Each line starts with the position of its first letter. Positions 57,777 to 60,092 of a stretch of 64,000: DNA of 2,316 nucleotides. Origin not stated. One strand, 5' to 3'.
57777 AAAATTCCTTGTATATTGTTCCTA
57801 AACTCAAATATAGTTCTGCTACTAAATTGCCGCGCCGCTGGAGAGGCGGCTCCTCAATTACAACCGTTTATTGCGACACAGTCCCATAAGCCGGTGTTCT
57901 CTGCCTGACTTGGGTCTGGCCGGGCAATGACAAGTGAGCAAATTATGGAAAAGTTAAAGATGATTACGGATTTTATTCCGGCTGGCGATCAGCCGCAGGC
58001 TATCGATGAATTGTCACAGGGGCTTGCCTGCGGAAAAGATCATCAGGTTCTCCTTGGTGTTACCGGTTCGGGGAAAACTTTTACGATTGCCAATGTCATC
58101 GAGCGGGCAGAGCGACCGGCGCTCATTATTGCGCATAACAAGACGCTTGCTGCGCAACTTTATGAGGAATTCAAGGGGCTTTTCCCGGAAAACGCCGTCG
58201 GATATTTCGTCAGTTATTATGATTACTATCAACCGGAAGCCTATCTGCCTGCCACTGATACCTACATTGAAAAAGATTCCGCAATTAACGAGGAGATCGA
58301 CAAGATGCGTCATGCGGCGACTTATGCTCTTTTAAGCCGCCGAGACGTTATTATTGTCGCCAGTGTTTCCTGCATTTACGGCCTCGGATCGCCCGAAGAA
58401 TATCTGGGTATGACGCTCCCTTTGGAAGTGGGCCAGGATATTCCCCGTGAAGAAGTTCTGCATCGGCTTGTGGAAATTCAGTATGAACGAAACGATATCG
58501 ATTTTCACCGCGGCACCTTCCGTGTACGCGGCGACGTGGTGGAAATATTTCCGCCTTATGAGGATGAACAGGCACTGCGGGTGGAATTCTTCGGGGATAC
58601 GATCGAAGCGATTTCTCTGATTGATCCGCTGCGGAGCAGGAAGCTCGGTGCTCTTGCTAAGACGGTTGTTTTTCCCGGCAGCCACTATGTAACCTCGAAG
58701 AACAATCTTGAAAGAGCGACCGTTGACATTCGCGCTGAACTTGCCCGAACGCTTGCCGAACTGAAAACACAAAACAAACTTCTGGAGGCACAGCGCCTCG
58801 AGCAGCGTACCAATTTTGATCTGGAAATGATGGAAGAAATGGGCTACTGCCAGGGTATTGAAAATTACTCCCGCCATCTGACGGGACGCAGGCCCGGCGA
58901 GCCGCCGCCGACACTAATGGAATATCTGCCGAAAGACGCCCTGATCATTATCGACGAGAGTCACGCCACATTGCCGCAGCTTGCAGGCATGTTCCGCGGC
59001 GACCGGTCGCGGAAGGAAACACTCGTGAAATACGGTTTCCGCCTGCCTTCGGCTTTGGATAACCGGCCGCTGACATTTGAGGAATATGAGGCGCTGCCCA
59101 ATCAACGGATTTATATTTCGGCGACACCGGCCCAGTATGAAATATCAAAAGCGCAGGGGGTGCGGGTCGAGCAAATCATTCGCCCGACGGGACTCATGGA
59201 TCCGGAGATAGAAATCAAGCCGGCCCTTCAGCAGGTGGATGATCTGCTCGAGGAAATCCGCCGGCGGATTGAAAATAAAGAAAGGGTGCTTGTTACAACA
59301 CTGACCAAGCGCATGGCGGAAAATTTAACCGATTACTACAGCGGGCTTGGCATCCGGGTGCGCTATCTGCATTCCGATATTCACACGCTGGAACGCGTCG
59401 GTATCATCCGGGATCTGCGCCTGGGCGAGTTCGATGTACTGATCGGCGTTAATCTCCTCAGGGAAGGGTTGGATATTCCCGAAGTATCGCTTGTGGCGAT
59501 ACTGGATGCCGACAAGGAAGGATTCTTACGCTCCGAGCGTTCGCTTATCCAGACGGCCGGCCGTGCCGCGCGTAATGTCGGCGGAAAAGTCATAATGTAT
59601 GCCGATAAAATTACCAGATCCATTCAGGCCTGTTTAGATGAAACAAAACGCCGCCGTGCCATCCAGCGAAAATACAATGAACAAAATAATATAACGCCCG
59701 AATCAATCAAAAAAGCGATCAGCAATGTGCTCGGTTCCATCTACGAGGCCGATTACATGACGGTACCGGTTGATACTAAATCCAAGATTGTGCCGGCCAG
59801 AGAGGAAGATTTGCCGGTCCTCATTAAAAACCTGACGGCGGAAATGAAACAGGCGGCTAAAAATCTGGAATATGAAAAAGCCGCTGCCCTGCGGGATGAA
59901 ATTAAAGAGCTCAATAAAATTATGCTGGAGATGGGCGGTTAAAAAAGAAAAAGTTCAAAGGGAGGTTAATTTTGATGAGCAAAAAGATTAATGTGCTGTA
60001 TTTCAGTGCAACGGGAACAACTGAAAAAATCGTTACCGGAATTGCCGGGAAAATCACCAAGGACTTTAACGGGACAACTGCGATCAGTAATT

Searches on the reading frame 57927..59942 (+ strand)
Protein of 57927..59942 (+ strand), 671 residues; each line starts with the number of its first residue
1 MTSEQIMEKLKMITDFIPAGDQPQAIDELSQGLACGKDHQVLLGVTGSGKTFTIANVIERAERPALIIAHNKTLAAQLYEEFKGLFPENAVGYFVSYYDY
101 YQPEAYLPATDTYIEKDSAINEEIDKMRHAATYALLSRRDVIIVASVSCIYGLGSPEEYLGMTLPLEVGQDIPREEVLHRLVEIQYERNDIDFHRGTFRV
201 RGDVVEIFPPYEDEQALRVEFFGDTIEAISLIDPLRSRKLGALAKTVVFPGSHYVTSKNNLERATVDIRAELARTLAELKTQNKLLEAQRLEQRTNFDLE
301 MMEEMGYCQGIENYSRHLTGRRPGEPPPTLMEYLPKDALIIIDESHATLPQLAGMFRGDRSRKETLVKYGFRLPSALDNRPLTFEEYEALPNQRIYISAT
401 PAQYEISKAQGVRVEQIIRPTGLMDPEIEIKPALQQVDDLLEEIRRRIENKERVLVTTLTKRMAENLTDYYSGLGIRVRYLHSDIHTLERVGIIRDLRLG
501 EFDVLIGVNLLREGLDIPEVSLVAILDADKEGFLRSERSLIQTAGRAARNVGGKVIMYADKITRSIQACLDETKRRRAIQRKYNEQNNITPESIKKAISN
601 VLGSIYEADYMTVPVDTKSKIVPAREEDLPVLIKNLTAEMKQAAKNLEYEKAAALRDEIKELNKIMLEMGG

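Call 75: search_protein_families(library=ncbifam, proteins=[window:57927-59942:+], max_evalue=1e-10)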
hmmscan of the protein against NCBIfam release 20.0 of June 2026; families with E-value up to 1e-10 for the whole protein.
window:57927-59942:+ (671 aa): 6 families
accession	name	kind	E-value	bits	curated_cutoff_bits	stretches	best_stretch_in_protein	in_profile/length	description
NF003673.1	PRK05298.1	equivalog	0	1070.8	743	1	10-664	2-652/653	excinuclease ABC subunit UvrB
TIGR00631.1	uvrb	equivalog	0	1046.1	750.1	1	10-662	2-657/658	excinuclease ABC subunit UvrB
TIGR00580.2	mfd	equivalog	8.1e-18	64.2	800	1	181-287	1-106/907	transcription-repair coupling factor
NF007966.0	PRK10689.1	equivalog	3.1e-15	55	1329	1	38-270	15-233/1148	transcription-repair coupling factor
NF004066.1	PRK05580.1-3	equivalog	1e-13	50.5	813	0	479-557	564-654/788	primosomal protein N'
TIGR00595.1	priA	equivalog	2.4e-11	42.9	230.35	0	458-561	272-383/509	replication restart helicase PriA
